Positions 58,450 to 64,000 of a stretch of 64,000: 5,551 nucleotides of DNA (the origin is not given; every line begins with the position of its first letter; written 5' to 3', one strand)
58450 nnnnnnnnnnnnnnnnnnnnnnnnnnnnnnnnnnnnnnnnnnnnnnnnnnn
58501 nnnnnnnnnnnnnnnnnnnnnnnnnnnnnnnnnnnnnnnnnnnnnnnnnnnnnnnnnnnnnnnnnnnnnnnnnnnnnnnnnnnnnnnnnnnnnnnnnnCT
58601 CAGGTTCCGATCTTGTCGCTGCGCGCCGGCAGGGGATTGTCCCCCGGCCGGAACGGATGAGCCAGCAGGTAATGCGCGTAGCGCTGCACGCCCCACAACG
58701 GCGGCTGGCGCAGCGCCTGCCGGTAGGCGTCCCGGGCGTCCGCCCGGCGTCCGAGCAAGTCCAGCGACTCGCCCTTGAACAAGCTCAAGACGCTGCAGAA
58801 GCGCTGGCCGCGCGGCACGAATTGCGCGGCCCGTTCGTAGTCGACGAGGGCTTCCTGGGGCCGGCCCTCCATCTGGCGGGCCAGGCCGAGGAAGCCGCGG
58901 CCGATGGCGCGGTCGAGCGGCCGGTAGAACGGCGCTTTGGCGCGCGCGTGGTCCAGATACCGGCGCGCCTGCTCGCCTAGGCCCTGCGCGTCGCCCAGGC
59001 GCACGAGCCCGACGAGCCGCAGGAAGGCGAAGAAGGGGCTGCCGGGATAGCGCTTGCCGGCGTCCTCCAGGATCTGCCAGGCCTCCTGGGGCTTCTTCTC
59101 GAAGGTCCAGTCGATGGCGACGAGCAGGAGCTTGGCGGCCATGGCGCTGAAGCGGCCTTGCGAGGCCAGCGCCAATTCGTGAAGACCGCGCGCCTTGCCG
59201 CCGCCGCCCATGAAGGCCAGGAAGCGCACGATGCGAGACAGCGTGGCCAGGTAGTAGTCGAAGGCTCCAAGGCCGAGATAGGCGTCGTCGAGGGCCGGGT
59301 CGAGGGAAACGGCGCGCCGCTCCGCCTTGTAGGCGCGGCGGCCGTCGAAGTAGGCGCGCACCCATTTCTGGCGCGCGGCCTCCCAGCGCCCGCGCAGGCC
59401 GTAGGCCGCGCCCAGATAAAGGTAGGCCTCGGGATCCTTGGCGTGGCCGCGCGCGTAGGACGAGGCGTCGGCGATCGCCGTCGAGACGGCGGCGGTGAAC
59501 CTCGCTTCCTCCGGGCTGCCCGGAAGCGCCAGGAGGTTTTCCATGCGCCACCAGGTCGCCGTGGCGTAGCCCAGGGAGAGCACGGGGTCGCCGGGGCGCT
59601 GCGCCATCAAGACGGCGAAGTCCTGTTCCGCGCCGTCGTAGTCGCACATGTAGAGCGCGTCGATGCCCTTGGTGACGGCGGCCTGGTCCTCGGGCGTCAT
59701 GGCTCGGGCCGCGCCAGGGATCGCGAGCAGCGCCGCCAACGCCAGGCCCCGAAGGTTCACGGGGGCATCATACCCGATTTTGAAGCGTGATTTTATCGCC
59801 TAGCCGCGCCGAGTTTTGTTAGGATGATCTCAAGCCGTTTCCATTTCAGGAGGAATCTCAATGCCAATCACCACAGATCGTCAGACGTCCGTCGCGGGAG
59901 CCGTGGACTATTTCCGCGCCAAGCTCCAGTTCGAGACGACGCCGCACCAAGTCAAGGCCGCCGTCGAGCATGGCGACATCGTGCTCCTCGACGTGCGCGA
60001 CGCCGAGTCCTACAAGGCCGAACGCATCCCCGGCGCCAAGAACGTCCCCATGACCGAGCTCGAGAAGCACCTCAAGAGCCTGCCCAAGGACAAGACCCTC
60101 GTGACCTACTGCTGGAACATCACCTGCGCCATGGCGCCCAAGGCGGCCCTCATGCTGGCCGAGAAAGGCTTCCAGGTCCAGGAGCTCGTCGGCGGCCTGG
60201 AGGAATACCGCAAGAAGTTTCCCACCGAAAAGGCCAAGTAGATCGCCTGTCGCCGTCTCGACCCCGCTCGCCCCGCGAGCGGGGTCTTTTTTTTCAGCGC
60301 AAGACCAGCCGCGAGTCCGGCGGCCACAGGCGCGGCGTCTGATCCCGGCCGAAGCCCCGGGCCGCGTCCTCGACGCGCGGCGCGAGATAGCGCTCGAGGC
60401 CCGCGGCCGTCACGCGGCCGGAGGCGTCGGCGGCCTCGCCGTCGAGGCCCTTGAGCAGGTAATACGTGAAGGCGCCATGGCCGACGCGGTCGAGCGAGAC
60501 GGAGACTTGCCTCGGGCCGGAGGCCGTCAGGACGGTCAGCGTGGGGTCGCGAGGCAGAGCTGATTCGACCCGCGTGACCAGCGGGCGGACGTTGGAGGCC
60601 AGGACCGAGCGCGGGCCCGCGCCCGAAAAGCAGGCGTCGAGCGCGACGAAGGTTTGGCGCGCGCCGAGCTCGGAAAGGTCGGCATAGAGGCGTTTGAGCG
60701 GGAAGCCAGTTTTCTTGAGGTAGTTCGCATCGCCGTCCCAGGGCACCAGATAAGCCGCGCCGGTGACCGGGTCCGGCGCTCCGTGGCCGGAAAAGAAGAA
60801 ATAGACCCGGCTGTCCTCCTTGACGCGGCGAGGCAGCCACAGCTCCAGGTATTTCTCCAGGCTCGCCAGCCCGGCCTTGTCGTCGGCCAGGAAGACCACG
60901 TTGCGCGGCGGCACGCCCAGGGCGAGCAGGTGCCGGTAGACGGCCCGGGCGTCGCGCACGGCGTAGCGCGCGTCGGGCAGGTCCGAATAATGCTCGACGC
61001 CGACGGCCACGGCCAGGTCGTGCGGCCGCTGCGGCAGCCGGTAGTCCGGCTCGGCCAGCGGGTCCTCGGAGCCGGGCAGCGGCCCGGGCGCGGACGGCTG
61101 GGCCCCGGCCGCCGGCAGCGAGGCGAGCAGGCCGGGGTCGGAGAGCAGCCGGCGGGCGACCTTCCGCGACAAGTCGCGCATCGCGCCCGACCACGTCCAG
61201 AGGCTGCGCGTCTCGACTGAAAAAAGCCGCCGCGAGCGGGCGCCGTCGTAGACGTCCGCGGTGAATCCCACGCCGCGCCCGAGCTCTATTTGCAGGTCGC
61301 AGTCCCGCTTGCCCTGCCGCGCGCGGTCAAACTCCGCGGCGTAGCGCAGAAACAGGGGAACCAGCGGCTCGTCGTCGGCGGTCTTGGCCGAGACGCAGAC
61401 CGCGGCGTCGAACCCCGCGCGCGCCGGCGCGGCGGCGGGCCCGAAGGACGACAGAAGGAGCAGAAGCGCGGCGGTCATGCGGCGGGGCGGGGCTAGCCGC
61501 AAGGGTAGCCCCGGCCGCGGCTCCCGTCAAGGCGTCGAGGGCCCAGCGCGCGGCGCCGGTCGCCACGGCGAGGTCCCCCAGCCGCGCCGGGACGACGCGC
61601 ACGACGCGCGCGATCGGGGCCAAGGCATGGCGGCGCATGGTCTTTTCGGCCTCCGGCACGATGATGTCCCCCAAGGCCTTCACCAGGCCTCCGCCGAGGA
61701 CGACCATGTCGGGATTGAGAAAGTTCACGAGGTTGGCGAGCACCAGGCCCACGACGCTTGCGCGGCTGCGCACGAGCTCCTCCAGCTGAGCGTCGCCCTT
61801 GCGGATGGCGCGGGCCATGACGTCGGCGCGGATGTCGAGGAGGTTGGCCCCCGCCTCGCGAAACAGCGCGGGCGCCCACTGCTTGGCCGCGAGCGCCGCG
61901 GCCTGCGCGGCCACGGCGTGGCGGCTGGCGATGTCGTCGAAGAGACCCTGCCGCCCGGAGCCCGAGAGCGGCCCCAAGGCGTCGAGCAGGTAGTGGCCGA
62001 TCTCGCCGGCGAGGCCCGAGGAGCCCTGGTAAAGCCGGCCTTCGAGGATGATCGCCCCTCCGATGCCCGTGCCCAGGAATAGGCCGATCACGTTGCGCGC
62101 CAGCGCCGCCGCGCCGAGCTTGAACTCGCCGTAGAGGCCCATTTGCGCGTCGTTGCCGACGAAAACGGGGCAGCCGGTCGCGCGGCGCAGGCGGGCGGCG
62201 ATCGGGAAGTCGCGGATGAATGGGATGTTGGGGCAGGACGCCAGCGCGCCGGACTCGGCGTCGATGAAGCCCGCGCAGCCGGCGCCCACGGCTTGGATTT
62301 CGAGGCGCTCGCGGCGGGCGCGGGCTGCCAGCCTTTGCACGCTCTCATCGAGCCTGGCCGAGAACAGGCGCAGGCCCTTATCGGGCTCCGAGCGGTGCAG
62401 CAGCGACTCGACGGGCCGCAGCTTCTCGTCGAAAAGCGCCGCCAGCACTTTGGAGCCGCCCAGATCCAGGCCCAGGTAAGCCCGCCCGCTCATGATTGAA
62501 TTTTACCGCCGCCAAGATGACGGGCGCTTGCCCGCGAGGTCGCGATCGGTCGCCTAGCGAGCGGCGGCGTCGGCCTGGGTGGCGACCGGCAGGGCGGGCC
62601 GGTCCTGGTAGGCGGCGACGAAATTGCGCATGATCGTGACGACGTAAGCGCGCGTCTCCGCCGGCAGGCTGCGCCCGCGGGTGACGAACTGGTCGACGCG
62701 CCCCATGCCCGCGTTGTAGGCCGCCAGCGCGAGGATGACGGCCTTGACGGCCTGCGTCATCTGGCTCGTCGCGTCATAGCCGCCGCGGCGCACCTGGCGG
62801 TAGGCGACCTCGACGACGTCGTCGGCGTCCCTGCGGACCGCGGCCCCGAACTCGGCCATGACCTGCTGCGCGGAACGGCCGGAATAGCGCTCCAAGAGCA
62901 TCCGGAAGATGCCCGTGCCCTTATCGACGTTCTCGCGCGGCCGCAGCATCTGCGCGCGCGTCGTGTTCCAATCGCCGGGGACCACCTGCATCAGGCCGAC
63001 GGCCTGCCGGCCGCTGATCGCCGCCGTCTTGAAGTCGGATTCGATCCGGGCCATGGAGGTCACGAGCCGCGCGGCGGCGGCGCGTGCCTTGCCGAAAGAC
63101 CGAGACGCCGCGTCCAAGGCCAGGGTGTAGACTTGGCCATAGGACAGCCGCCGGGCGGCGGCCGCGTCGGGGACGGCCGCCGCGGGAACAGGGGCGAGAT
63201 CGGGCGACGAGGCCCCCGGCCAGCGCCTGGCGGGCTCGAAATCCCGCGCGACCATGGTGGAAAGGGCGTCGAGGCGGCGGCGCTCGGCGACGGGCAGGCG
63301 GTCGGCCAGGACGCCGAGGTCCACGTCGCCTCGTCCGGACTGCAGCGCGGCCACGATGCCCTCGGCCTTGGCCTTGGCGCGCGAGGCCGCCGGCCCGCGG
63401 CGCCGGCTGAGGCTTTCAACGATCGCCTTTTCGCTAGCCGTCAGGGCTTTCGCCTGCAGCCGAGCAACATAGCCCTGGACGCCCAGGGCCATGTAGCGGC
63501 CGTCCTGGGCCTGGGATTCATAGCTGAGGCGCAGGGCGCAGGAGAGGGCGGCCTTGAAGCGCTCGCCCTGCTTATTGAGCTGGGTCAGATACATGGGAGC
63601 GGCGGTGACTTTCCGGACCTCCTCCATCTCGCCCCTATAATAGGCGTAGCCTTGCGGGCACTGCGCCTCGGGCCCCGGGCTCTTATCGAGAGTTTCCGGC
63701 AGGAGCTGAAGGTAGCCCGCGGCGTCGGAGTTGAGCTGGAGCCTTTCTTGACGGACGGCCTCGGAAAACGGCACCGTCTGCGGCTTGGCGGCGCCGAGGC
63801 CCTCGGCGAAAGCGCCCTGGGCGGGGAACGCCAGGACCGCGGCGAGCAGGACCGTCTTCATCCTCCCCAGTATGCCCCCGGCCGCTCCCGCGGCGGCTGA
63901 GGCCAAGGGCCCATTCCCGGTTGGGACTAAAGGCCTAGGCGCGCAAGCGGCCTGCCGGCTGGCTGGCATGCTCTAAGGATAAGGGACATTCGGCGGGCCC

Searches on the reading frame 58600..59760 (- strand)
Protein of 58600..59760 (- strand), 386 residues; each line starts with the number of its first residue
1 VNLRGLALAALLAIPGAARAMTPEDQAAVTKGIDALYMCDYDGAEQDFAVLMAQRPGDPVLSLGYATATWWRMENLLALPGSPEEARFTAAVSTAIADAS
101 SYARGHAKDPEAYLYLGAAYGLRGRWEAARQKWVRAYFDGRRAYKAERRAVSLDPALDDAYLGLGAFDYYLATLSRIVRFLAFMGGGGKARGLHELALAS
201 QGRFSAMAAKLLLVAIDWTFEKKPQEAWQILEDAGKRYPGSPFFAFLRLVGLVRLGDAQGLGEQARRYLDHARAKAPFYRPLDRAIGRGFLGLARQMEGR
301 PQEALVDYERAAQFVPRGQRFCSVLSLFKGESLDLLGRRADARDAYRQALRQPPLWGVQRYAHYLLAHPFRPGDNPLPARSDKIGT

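Call 60: search_protein_families(library=pfam, proteins=[window:58600-59760:-], max_evalue=0.00001)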
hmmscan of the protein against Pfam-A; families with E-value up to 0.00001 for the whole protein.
window:58600-59760:- (386 aa): 4 families
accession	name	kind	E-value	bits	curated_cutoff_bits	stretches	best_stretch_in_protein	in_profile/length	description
PF07719.23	TPR_2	-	8.8e-08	32.2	27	0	291-316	7-32/34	Tetratricopeptide repeat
PF00515.34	TPR_1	-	1.5e-07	31.4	27.8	0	291-313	7-29/34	Tetratricopeptide repeat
PF14559.12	TPR_19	-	1.7e-06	28.7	25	0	221-277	4-56/68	Tetratricopeptide repeat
PF13414.12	TPR_11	-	2.9e-06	27.3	26.8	0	148-166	18-36/42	TPR repeat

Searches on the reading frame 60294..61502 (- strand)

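Call 60: search_protein_families(library=pfam, proteins=[window:60294-61502:-], max_evalue=0.00001)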
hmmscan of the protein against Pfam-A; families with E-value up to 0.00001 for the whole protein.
window:60294-61502:- (402 aa): 1 family
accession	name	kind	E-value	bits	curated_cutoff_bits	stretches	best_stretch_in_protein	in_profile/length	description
PF00656.27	Peptidase_C14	-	8.7e-10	39.1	21.4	1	163-357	3-195/233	Caspase domain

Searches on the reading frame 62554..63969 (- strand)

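Call 60: search_protein_families(library=pfam, proteins=[window:62554-63969:-], max_evalue=0.00001)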
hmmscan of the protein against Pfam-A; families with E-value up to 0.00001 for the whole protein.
window:62554-63969:- (471 aa): 1 family
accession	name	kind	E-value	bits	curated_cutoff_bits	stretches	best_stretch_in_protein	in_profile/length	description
PF01464.25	SLT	-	9.2e-15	54.7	21.3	1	295-372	9-93/117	Transglycosylase SLT domain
